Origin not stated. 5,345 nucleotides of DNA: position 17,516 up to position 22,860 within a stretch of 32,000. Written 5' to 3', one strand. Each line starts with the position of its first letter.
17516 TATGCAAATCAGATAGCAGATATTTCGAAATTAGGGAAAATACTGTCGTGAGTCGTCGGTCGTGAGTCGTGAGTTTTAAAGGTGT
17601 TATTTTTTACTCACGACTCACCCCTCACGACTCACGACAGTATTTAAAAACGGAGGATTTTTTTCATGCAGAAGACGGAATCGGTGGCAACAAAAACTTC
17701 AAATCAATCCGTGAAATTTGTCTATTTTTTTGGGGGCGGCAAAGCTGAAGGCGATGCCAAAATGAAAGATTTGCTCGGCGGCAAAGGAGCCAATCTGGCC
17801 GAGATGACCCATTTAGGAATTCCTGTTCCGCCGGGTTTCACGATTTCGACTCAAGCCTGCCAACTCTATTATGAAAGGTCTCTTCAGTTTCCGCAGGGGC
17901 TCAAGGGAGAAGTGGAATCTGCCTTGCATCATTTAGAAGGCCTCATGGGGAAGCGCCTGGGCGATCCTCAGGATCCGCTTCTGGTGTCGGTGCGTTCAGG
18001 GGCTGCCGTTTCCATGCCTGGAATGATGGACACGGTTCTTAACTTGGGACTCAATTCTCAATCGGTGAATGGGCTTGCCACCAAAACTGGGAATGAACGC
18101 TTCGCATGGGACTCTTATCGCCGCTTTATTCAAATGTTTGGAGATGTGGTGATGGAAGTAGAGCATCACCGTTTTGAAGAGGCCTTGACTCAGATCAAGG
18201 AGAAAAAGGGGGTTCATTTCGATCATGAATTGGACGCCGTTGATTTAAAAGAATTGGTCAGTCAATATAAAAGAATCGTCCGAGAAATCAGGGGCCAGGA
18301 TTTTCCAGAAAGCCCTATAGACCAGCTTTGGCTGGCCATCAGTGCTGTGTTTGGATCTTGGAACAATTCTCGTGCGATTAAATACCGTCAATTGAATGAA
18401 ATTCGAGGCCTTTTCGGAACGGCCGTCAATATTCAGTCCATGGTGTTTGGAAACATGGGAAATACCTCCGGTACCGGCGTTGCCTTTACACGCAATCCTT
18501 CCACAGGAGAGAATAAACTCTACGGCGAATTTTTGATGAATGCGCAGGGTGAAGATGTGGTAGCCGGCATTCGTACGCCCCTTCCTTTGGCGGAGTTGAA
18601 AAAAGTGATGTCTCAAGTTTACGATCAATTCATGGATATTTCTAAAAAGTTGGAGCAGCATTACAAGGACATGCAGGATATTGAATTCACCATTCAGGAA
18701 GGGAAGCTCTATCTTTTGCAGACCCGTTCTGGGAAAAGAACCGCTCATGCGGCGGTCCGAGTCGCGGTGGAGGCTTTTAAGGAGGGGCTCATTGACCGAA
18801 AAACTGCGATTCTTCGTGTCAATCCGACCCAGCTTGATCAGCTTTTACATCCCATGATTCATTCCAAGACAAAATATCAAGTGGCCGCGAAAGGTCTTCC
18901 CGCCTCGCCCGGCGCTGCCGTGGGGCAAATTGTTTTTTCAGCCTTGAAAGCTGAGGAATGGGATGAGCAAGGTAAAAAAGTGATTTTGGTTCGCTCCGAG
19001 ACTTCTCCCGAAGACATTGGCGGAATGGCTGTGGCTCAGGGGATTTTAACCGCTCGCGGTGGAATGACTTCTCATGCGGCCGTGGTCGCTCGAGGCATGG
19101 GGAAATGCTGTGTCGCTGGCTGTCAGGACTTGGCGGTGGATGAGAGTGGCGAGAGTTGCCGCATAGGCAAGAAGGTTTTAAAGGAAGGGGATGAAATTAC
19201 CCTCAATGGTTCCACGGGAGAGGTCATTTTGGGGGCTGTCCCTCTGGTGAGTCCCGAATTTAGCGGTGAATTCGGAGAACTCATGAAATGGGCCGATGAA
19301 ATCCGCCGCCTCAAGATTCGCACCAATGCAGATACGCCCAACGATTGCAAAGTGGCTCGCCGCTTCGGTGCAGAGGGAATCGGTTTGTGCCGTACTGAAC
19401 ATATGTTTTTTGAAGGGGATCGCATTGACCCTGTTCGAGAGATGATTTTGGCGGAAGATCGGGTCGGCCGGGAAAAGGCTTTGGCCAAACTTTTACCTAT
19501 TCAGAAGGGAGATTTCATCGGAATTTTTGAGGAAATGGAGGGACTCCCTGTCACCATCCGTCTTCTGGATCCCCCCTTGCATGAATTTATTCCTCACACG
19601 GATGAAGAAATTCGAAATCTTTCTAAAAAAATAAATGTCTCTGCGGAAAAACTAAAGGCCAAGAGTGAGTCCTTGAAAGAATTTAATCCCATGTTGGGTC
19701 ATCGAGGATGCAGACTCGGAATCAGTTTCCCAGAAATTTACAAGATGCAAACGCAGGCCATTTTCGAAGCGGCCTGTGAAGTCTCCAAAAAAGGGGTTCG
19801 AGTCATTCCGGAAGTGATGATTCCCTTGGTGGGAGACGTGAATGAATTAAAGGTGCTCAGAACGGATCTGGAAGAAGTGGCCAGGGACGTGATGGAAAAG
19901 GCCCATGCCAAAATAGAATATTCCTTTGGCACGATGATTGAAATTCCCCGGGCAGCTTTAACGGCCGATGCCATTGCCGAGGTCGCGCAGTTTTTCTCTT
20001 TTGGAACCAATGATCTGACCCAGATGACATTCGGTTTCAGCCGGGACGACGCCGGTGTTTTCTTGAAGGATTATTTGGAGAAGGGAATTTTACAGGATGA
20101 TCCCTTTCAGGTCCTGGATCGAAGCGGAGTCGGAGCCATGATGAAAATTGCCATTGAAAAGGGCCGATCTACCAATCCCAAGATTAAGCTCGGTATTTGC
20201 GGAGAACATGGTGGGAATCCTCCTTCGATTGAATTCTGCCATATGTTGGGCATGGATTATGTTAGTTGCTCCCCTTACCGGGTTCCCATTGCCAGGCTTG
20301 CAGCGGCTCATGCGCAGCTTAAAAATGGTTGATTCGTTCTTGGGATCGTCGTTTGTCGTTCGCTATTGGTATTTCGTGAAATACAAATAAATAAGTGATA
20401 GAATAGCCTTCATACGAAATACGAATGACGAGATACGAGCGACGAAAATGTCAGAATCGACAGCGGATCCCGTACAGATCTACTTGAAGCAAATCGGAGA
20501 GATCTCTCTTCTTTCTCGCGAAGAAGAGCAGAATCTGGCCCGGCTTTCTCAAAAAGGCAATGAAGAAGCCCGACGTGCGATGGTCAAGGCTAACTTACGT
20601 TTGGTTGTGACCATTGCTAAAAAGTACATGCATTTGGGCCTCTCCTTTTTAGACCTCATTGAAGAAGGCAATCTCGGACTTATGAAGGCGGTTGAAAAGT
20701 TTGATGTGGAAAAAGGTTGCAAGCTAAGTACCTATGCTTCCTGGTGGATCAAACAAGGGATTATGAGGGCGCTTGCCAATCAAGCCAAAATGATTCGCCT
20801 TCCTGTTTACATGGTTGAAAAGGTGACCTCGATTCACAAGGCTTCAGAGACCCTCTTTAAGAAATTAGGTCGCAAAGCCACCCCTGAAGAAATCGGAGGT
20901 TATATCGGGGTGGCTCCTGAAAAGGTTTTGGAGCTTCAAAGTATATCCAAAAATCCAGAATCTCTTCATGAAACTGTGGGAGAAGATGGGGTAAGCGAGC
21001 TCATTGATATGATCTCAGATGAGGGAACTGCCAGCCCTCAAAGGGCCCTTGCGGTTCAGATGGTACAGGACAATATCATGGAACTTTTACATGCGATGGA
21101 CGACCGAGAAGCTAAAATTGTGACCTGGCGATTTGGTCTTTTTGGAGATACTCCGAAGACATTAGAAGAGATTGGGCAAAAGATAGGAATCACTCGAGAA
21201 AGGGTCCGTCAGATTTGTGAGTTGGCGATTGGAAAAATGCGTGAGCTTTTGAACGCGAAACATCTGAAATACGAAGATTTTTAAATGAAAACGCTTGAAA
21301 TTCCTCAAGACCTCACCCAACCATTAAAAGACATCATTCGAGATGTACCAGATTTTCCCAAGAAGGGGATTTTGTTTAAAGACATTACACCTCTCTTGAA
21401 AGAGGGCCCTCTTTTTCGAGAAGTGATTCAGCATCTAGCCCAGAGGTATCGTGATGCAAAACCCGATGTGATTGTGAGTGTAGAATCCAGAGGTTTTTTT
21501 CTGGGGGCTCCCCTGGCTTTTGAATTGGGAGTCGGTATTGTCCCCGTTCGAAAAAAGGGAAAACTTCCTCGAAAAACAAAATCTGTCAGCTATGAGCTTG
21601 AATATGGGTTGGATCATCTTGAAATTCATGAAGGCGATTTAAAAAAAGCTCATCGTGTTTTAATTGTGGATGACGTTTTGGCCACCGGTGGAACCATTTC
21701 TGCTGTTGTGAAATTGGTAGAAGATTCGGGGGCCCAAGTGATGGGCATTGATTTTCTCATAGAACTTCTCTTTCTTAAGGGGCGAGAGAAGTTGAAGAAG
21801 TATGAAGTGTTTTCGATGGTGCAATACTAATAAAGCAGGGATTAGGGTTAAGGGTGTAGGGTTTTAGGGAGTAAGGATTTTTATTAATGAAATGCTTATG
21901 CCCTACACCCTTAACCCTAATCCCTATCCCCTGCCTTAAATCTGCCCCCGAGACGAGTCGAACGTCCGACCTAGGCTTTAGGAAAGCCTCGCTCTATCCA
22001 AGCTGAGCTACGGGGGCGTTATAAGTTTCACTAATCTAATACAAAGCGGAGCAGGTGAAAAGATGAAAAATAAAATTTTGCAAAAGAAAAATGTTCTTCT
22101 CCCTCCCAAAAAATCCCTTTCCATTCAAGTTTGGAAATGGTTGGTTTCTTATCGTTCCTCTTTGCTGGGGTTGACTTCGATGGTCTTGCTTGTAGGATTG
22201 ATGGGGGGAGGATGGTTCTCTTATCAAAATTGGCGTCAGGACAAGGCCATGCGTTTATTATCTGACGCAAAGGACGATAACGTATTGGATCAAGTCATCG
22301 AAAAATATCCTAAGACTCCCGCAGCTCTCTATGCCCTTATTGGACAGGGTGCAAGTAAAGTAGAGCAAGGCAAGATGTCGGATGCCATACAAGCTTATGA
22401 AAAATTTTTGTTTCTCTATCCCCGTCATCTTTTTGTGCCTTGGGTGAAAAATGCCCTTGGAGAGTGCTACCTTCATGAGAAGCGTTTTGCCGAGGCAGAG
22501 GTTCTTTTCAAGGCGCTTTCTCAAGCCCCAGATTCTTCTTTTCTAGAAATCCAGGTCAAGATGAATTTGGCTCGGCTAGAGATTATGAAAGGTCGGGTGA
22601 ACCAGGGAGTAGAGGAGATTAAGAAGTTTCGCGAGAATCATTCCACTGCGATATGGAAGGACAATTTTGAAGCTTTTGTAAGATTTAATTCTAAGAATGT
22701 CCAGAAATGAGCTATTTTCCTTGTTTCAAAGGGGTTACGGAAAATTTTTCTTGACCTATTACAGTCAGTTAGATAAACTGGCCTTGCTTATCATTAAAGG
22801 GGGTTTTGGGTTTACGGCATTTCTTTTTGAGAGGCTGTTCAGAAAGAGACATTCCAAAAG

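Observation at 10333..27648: Nearly every intergenic spacer is a heptad-periodic inverted repeat, with a different 7-nt unit at each locus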

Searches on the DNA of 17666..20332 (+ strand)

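Call 85: search_rna_families(source=L082, start=14200, end=18000, threshold=evalue, max_evalue=0.1)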
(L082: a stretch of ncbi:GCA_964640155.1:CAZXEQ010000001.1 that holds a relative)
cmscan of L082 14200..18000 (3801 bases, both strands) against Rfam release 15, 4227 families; matches with E-value up to 0.1: 3.
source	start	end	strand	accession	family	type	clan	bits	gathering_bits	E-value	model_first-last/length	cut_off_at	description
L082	14275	14348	+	RF00005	tRNA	Gene; tRNA;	CL00001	63.3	29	1.3e-12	1-71/71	no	tRNA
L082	17595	17667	+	RF00005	tRNA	Gene; tRNA;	CL00001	61.3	29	4.7e-12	1-71/71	no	tRNA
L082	17244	17314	+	RF00005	tRNA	Gene; tRNA;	CL00001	58.4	29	2.9e-11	1-71/71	no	tRNA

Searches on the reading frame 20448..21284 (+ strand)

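Call 18: search_protein_families(library=pfam, proteins=[window:20448-21284:+])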
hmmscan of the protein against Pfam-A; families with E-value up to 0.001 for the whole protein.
window:20448-21284:+ (278 aa): 4 families
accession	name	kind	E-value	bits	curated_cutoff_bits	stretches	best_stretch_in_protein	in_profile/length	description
PF04542.20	Sigma70_r2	-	5.3e-19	68.2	24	1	45-113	1-69/71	Sigma-70 region 2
PF04539.22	Sigma70_r3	-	8.7e-17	61.4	25.3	1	124-199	1-76/78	Sigma-70 region 3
PF04545.22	Sigma70_r4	-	2.2e-13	49.9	24.1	1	213-266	1-50/50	Sigma-70, region 4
PF00140.25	Sigma70_r1_2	-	3e-12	46.7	22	1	7-40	1-34/34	Sigma-70 factor, region 1.2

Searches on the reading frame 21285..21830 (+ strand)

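Call 18: search_protein_families(library=pfam, proteins=[window:21285-21830:+])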
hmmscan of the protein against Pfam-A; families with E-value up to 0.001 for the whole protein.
window:21285-21830:+ (181 aa): 2 families
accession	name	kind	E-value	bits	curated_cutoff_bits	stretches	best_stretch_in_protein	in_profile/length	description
PF00156.33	Pribosyltran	-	6.4e-19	68.2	26.3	1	39-174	6-135/158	Phosphoribosyl transferase domain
PF14681.12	UPRTase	-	0.00013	21.9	27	1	121-159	119-157/206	Uracil phosphoribosyltransferase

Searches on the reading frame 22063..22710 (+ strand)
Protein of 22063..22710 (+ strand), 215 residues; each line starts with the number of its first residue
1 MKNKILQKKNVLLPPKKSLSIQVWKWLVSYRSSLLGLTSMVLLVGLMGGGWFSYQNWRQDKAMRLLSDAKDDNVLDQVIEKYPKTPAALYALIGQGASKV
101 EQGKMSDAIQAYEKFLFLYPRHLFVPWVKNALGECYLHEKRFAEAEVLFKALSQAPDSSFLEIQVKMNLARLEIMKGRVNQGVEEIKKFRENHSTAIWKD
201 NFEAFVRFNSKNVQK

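Call 78: search_protein_families(library=ncbifam, proteins=[window:22063-22710:+], max_evalue=0.001)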
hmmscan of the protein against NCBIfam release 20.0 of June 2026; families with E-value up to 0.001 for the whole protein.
window:22063-22710:+ (215 aa): 4 families
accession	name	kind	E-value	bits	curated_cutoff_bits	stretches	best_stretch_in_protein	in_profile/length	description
TIGR03302.1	OM_YfiO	subfamily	1.8e-09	37.5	81.4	1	75-137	56-118/239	outer membrane protein assembly factor BamD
TIGR02795.1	tol_pal_ybgF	equivalog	6e-08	33.3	90.1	1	97-155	10-68/119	tol-pal system protein YbgF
NF040959.1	MamA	equivalog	1.7e-05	24.4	200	1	74-187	59-163/204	magnetosome protein MamA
TIGR02917.1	PEP_TPR_lipo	equivalog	0.00017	19.6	312.2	1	74-214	589-720/899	XrtA/PEP-CTERM system TPR-repeat protein PrsT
